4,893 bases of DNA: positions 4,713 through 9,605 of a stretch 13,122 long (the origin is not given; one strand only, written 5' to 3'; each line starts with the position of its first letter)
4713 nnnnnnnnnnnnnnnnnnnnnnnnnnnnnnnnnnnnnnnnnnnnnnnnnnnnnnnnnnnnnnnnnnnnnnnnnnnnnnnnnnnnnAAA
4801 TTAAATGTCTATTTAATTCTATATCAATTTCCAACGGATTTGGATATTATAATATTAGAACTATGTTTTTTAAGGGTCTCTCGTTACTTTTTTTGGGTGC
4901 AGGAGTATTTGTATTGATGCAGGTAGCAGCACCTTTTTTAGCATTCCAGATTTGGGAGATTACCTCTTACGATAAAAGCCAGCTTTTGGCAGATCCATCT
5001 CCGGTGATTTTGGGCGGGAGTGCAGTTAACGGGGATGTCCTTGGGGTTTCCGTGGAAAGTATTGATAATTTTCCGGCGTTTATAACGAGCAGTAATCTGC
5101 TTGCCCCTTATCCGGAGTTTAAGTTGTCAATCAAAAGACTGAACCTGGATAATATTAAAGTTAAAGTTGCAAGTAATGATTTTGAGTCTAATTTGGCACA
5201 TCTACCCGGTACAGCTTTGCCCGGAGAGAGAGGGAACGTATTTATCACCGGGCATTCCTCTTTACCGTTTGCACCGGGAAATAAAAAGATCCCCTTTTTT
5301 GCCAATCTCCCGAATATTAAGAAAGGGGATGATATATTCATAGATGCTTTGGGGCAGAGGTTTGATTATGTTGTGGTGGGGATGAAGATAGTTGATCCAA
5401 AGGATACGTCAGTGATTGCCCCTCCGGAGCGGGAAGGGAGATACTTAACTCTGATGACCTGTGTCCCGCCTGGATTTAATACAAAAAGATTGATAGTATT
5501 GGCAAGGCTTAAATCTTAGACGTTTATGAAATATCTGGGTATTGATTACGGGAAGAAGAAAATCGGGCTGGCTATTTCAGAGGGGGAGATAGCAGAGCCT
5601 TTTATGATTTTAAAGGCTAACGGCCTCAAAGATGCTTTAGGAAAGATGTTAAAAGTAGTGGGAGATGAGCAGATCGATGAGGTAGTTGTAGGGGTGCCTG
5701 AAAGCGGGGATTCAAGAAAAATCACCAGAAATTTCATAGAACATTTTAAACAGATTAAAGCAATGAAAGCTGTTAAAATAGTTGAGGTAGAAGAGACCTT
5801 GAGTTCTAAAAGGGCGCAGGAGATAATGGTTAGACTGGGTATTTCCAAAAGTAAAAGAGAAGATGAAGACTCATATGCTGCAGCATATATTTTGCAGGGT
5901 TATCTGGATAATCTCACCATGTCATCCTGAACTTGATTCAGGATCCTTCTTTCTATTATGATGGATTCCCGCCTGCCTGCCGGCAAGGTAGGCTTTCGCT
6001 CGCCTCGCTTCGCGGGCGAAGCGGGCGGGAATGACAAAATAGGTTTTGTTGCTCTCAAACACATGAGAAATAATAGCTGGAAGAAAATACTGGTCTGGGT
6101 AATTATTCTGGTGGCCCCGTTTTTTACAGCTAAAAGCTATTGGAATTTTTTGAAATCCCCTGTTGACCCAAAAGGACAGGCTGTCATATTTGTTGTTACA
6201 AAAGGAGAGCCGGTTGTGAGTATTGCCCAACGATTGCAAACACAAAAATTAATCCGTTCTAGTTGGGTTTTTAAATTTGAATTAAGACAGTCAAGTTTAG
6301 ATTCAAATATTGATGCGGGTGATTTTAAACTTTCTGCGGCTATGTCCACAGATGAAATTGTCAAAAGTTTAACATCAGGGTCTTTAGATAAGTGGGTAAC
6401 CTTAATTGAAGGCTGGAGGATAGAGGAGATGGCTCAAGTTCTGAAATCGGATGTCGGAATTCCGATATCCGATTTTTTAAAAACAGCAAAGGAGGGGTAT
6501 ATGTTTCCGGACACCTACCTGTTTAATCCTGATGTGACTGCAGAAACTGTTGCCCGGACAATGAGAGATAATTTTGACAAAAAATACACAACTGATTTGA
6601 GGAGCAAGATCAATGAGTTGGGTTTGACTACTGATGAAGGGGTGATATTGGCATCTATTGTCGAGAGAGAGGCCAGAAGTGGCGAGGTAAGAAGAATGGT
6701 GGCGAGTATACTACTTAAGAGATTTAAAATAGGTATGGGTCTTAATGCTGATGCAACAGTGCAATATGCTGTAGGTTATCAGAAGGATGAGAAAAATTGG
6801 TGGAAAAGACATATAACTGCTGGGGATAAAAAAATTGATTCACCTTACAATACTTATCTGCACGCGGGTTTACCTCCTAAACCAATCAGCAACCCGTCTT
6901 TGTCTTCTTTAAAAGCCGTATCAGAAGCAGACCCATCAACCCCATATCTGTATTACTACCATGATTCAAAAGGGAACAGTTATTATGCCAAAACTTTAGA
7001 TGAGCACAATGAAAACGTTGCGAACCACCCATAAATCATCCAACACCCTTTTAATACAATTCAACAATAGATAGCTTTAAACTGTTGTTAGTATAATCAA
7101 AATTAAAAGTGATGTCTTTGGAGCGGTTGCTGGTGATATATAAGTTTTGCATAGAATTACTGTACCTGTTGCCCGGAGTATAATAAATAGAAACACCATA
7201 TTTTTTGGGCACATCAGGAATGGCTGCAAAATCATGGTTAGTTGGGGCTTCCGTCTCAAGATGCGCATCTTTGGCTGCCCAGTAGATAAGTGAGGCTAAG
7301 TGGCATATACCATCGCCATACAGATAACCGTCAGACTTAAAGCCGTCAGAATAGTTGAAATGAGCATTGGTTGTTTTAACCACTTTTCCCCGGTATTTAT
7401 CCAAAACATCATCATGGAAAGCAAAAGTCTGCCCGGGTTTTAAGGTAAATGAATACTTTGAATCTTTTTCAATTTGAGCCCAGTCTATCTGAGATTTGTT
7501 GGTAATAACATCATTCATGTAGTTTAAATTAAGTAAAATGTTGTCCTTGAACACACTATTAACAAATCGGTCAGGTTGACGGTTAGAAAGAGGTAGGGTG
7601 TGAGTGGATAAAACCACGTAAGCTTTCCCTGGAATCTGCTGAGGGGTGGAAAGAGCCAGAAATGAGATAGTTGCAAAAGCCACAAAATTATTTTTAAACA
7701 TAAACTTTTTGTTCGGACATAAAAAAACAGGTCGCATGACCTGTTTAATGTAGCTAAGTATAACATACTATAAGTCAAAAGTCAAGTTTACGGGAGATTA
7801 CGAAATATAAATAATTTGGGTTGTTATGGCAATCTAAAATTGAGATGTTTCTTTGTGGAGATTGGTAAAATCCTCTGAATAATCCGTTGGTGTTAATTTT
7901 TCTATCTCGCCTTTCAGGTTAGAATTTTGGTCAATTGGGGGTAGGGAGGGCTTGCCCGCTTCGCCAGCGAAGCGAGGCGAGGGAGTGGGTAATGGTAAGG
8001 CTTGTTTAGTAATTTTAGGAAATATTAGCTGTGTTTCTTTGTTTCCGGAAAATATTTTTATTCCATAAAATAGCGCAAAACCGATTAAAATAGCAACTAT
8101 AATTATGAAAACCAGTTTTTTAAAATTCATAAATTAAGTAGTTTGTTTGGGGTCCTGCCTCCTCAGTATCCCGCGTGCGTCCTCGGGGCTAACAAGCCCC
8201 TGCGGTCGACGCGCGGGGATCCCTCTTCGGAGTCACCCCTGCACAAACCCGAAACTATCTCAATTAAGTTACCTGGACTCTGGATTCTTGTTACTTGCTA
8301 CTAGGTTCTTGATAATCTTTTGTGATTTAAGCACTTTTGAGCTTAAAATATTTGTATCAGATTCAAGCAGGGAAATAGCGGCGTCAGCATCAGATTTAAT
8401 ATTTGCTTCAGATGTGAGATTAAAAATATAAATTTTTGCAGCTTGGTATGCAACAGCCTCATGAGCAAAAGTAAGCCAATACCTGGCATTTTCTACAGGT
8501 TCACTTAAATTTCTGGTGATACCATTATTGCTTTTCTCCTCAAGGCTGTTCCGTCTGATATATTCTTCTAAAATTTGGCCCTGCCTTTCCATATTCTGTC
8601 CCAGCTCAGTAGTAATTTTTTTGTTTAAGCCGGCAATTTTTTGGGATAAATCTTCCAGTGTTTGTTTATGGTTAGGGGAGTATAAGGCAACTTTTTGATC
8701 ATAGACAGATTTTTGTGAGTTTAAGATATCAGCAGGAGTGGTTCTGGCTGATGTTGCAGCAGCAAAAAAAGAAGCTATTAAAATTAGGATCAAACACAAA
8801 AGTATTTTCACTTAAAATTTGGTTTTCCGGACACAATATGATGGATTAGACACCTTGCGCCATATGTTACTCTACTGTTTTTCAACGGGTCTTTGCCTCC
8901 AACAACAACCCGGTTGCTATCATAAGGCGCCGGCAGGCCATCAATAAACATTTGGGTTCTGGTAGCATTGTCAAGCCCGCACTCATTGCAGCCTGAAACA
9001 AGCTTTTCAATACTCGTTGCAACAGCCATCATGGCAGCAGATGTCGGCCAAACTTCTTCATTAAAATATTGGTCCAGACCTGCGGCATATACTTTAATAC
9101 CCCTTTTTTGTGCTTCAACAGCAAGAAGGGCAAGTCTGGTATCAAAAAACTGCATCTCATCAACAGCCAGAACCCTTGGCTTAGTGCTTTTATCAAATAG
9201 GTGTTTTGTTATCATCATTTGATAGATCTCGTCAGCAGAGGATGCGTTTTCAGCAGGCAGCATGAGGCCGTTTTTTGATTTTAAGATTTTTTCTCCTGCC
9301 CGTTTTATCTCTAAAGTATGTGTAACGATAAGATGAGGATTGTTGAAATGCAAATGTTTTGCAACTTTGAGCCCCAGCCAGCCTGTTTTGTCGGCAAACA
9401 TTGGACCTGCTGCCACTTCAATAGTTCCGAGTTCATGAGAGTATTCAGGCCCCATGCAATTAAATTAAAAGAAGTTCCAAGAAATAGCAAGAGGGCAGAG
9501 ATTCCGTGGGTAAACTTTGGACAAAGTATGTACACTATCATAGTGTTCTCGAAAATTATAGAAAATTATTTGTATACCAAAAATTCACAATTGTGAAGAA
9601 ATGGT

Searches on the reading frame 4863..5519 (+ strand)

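Call 11: search_protein_families(library=pfam, proteins=[window:4863-5519:+], max_evalue=0.01)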
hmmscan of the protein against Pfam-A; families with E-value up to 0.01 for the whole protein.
window:4863-5519:+ (218 aa): 1 family
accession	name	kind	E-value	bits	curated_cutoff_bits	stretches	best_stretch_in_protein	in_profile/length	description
PF04203.18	Sortase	-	3.7e-21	75.6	26.6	1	101-216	15-124/125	Sortase domain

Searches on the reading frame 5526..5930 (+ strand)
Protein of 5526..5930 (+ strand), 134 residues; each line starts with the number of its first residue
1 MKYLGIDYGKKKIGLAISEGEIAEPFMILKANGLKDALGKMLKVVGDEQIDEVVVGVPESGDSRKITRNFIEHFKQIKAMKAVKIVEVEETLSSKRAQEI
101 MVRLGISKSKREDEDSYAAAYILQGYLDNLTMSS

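Call 11: search_protein_families(library=pfam, proteins=[window:5526-5930:+], max_evalue=0.01)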
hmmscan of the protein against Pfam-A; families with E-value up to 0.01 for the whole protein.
window:5526-5930:+ (134 aa): 2 families
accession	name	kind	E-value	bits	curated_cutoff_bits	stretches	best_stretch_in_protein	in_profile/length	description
PF03652.20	RuvX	-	2.7e-25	89.7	29.2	1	1-128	1-133/134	Holliday junction resolvase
PF22525.1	H2TH_5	-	0.005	17.3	27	1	77-111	21-55/71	S13-like H2TH domain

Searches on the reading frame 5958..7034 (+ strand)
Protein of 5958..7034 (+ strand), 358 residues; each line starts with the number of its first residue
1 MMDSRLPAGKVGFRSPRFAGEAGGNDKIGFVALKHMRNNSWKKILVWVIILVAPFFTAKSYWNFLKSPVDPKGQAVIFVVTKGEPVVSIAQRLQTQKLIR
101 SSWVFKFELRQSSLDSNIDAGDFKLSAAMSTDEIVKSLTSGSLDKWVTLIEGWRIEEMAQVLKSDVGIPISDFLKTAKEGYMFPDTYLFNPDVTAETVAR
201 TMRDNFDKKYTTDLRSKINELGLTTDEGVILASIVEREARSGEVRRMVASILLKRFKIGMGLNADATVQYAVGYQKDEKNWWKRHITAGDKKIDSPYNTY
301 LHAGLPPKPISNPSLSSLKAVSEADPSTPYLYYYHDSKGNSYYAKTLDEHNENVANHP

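Call 11: search_protein_families(library=pfam, proteins=[window:5958-7034:+], max_evalue=0.01)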
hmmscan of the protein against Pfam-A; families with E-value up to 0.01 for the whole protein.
window:5958-7034:+ (358 aa): 1 family
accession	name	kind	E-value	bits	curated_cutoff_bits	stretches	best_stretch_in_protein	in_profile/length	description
PF02618.21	YceG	-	3.3e-75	253.5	32.4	1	78-355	1-274/275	YceG-like family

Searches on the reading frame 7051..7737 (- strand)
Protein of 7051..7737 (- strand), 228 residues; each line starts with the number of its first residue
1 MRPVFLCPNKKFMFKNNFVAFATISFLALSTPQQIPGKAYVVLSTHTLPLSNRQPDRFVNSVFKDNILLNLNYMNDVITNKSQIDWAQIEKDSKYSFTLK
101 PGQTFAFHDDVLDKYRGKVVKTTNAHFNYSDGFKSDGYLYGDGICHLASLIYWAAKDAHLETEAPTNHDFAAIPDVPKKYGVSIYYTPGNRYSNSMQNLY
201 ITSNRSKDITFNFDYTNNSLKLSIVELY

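Call 11: search_protein_families(library=pfam, proteins=[window:7051-7737:-], max_evalue=0.01)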
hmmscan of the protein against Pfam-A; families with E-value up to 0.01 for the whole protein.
window:7051-7737:- (228 aa): 1 family
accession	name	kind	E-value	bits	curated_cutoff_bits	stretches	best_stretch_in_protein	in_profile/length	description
PF04294.18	VanW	-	1.3e-07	31.6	27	1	98-224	17-129/130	VanW like protein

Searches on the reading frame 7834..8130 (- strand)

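Call 11: search_protein_families(library=pfam, proteins=[window:7834-8130:-], max_evalue=0.01)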
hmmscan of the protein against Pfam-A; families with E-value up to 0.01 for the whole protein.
window:7834-8130:- (98 aa): 1 family
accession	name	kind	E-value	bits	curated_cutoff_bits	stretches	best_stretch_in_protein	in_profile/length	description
PF18895.5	T4SS_pilin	-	0.0041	17.6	26.6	1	2-34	11-44/71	Type IV secretion system pilin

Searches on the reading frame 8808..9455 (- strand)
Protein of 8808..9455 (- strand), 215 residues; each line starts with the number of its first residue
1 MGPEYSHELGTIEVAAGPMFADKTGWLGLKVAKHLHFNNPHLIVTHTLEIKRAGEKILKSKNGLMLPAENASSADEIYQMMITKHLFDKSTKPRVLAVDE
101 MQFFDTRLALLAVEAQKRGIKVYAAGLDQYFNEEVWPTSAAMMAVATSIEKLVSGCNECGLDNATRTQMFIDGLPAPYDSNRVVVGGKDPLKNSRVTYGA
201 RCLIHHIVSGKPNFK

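Call 11: search_protein_families(library=pfam, proteins=[window:8808-9455:-], max_evalue=0.01)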
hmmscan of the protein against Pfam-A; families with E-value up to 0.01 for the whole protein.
window:8808-9455:- (215 aa): 1 family
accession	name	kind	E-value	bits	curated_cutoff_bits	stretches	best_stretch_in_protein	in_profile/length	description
PF00265.24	TK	-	1.9e-19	70.6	20.6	1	10-189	1-166/176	Thymidine kinase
